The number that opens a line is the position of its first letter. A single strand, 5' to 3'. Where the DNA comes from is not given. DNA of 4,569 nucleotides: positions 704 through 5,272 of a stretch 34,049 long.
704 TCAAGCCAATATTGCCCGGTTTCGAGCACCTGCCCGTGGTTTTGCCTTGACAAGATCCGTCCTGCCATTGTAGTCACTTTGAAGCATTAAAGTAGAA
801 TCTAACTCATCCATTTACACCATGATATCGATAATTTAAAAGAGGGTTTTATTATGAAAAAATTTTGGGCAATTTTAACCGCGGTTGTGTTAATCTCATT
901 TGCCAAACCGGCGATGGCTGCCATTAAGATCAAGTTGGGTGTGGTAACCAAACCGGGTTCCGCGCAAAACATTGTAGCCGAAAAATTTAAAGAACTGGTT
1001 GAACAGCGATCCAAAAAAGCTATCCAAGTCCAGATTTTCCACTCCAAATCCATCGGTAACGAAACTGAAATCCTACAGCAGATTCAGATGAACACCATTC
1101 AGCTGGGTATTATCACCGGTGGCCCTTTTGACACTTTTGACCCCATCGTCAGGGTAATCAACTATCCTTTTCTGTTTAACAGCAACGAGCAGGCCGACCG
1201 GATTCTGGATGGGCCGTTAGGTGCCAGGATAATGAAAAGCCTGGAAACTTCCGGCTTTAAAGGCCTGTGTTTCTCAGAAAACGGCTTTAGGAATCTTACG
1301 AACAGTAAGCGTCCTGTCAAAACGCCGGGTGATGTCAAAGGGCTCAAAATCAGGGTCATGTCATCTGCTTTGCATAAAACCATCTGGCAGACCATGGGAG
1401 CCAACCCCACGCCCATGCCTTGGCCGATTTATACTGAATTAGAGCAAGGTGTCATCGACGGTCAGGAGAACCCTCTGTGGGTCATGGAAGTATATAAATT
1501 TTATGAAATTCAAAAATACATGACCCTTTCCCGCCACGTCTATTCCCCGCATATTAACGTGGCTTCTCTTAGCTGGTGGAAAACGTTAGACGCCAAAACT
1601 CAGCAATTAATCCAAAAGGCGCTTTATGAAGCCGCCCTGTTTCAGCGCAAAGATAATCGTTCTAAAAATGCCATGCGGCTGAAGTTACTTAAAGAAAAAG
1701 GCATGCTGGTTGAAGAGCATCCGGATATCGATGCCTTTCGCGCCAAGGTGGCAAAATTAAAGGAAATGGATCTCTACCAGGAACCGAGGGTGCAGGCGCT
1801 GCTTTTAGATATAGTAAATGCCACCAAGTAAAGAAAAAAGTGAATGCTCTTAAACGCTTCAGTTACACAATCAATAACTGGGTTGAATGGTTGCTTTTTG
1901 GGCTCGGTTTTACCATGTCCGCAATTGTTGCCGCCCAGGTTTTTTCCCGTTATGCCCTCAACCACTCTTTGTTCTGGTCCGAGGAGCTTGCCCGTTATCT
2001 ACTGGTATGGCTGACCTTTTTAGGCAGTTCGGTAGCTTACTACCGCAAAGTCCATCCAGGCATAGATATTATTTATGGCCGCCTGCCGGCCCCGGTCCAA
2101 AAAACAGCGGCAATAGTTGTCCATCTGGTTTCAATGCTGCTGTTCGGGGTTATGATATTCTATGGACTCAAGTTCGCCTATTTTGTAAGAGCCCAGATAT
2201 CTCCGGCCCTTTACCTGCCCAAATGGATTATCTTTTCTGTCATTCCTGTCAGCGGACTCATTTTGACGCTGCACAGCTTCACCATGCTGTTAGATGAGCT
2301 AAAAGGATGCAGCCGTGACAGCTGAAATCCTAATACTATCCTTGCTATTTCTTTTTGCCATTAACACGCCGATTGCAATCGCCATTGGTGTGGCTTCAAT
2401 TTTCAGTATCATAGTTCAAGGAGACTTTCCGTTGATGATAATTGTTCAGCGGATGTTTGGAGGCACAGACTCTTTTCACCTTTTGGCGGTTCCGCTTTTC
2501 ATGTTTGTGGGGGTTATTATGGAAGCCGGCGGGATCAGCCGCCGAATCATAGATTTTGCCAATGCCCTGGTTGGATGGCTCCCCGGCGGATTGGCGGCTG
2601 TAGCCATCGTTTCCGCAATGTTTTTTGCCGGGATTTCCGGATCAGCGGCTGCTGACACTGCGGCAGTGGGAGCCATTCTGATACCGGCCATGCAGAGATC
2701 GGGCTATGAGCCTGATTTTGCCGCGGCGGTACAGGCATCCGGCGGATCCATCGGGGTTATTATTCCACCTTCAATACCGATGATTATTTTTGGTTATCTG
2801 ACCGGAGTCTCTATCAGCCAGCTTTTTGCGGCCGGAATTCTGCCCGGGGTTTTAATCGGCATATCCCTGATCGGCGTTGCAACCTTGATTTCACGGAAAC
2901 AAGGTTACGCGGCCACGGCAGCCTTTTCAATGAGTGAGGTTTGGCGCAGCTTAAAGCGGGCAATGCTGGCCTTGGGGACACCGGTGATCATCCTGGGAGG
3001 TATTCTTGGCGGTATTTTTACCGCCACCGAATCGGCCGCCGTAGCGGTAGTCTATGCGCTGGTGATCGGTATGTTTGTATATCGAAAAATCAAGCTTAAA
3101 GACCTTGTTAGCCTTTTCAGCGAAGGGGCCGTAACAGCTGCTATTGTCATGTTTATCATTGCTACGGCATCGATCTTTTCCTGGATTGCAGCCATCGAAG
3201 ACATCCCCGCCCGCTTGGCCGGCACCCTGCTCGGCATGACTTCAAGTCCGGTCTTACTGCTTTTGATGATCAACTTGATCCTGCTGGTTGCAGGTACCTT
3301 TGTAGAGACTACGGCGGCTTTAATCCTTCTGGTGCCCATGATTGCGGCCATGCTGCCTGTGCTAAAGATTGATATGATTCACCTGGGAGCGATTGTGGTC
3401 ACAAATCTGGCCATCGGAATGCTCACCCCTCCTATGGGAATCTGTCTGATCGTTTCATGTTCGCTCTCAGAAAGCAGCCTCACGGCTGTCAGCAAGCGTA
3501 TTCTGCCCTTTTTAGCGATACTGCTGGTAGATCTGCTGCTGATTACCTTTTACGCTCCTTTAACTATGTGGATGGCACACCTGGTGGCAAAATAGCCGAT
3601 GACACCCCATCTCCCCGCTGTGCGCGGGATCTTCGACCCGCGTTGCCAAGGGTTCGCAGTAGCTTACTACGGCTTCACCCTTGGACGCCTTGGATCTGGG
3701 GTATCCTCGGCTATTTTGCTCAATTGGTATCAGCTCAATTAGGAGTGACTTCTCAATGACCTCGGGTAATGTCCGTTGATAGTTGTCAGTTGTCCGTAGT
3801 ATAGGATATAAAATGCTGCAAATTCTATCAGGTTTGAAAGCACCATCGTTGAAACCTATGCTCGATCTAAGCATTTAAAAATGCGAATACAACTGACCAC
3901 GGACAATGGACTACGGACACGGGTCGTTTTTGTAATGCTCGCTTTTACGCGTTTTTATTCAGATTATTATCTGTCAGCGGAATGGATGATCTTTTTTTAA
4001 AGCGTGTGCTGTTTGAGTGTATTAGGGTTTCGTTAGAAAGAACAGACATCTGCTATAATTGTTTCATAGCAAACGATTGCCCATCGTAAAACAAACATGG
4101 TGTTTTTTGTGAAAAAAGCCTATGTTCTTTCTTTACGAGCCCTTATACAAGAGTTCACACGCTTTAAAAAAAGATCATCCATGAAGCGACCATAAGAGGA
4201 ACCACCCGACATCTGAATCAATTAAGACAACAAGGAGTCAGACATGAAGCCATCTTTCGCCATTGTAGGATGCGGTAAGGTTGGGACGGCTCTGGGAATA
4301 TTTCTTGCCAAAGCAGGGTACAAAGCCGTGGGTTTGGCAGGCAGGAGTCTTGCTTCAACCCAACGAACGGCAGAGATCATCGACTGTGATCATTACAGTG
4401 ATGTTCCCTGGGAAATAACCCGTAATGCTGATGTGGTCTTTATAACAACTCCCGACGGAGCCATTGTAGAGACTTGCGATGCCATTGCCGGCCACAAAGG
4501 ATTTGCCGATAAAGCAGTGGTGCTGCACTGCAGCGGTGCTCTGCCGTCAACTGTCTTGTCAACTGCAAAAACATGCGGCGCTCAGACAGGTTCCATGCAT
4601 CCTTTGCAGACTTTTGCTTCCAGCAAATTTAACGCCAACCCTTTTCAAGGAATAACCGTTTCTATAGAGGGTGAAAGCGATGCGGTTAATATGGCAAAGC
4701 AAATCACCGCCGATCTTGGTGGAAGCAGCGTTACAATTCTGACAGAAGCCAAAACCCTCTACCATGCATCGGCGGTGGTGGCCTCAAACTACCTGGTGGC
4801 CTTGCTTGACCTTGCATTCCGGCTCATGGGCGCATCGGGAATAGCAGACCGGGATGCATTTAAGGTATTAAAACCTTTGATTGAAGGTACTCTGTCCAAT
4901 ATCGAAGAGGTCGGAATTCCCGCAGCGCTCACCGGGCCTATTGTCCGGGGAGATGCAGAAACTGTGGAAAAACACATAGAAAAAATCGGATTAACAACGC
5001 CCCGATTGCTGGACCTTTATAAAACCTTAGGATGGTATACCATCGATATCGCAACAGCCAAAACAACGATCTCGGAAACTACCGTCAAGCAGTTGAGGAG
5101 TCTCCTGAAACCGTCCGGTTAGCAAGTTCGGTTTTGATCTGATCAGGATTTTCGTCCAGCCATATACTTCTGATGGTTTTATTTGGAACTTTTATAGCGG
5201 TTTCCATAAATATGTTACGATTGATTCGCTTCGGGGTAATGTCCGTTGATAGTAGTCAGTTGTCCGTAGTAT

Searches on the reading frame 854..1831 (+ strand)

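Call 88: search_protein_families(library=pfam, proteins=[window:854-1831:+], max_evalue=0.00001)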
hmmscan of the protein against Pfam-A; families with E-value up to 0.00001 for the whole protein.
window:854-1831:+ (325 aa): 1 family
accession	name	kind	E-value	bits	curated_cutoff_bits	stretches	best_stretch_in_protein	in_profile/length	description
PF03480.18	DctP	-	6.5e-78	262.4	23.4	1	30-302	3-278/286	Bacterial extracellular solute-binding protein, family 7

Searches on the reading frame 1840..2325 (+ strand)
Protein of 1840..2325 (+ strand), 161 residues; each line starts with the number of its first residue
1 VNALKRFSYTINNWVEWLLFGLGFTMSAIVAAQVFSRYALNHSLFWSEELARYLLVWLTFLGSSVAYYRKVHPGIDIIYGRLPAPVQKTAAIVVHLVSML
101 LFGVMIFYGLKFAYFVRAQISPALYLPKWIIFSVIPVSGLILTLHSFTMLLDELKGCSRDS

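Call 88: search_protein_families(library=pfam, proteins=[window:1840-2325:+], max_evalue=0.00001)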
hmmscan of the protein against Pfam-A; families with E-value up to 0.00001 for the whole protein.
window:1840-2325:+ (161 aa): 1 family
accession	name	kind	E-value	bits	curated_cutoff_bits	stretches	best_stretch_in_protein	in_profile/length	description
PF04290.18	DctQ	-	8.4e-36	123.2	28.3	1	26-155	1-131/132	Tripartite ATP-independent periplasmic transporters, DctQ component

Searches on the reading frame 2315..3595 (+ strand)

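Call 14: search_protein_families(library=pfam, proteins=[window:2315-3595:+])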
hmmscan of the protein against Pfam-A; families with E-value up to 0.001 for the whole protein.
window:2315-3595:+ (426 aa): 1 family
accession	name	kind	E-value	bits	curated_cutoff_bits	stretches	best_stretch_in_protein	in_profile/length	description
PF06808.19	DctM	-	1.8e-115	386.5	23.8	1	8-413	2-410/413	Tripartite ATP-independent periplasmic transporter, DctM component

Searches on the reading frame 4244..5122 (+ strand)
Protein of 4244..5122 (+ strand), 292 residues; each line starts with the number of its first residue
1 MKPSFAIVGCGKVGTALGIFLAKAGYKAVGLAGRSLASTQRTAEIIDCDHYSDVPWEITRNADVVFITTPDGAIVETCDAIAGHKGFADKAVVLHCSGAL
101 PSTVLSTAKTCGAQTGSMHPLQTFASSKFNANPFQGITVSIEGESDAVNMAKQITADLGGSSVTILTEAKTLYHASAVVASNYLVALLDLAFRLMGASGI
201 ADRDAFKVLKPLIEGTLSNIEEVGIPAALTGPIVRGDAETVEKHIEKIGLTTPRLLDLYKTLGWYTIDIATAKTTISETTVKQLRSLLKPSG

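Call 14: search_protein_families(library=pfam, proteins=[window:4244-5122:+])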
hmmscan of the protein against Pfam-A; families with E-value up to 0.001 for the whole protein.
window:4244-5122:+ (292 aa): 5 families
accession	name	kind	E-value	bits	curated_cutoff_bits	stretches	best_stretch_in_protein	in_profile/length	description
PF10728.14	DUF2520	-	2.2e-37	128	25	1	138-263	2-122/125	Domain of unknown function (DUF2520)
PF10727.15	Rossmann-like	-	6.6e-13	49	23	1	5-120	17-131/131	Rossmann-like domain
PF03807.23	F420_oxidored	-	2.9e-05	25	21.6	1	5-93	2-89/94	NADP oxidoreductase coenzyme F420-dependent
PF01408.29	GFO_IDH_MocA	-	4.1e-05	24.7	24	1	5-73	3-74/120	Oxidoreductase family, NAD-binding Rossmann fold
PF02558.23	ApbA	-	0.00035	20.7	22.2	1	6-83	2-88/150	Ketopantoate reductase PanE/ApbA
